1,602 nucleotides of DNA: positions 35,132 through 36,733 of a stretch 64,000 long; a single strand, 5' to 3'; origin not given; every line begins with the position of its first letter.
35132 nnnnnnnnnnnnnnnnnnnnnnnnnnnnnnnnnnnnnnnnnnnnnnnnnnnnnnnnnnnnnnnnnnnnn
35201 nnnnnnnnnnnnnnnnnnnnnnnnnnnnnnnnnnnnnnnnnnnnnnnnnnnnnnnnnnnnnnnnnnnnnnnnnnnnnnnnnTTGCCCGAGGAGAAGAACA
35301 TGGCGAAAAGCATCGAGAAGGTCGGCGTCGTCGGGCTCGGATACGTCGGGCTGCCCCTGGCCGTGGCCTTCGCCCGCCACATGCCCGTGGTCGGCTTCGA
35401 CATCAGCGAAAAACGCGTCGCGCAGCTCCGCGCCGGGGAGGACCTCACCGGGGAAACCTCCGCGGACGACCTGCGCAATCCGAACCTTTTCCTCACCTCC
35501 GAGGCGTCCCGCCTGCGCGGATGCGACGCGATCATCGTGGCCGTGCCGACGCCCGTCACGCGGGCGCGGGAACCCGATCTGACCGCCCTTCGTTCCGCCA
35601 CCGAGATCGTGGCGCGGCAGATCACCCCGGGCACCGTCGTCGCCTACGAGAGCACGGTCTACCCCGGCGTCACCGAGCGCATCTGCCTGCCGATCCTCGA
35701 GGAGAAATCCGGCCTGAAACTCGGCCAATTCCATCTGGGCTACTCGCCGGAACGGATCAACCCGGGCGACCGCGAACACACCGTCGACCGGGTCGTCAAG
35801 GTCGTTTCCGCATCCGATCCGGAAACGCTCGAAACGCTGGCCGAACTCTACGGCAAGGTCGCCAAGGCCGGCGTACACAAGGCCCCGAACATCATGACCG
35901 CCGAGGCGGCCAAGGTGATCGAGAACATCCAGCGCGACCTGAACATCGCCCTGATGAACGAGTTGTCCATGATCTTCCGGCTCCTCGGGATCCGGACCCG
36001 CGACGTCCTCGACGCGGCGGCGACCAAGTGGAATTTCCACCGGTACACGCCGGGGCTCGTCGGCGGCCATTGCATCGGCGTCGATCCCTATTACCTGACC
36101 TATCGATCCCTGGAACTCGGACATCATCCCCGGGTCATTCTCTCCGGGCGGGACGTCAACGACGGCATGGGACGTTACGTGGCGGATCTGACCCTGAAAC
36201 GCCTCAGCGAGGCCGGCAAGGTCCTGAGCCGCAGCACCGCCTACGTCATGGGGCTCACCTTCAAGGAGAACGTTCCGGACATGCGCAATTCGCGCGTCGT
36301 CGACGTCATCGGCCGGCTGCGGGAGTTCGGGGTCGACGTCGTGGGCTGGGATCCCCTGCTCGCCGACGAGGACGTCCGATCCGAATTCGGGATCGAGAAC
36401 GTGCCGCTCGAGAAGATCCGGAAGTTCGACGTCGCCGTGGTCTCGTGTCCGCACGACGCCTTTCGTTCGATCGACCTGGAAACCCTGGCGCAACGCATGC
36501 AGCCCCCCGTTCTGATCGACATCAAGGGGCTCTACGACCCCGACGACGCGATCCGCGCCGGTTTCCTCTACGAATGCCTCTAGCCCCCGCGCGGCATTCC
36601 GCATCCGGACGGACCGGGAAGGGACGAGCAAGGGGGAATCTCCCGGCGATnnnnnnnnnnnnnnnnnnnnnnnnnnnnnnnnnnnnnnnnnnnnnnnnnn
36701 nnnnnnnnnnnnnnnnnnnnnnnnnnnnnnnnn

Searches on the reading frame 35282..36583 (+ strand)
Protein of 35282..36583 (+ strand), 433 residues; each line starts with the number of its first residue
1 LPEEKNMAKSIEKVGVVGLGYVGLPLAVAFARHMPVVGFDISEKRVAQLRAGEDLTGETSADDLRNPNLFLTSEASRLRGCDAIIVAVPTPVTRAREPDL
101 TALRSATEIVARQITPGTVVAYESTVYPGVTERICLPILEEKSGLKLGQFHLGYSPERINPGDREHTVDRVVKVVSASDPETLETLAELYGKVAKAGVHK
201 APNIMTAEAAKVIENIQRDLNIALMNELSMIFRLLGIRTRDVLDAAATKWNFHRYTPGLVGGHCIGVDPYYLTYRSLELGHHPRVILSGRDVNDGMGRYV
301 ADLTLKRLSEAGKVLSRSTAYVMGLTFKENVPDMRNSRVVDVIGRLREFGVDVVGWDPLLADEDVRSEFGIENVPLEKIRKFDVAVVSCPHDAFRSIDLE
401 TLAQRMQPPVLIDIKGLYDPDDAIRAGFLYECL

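Call 12: search_protein_families(library=pfam, proteins=[window:35282-36583:+], max_evalue=0.01)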
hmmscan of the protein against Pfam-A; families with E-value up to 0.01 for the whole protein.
window:35282-36583:+ (433 aa): 7 families
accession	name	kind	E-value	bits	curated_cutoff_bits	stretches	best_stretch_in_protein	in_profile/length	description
PF03721.20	UDPG_MGDP_dh_N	-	8.1e-31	107.5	27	1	13-184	2-181/187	UDP-glucose/GDP-mannose dehydrogenase family, NAD binding domain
PF03720.21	UDPG_MGDP_dh_C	-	3e-24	85.8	30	1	322-420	2-103/103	UDP-glucose/GDP-mannose dehydrogenase family, UDP binding domain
PF00984.24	UDPG_MGDP_dh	-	1.8e-21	76.5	25.4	1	206-294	2-93/94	UDP-glucose/GDP-mannose dehydrogenase family, central domain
PF01118.30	Semialdhyde_dh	-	0.00045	21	26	0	13-101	1-87/121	Semialdehyde dehydrogenase, NAD binding domain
PF02826.25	2-Hacid_dh_C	-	0.00051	19.9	25.1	0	342-402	51-114/178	D-isomer specific 2-hydroxyacid dehydrogenase, NAD binding domain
PF03446.21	NAD_binding_2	-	0.00058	20.3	21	1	13-134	1-103/161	NAD binding domain of 6-phosphogluconate dehydrogenase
PF02254.24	TrkA_N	-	0.0084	16.9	23.8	0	16-89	3-71/116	TrkA-N domain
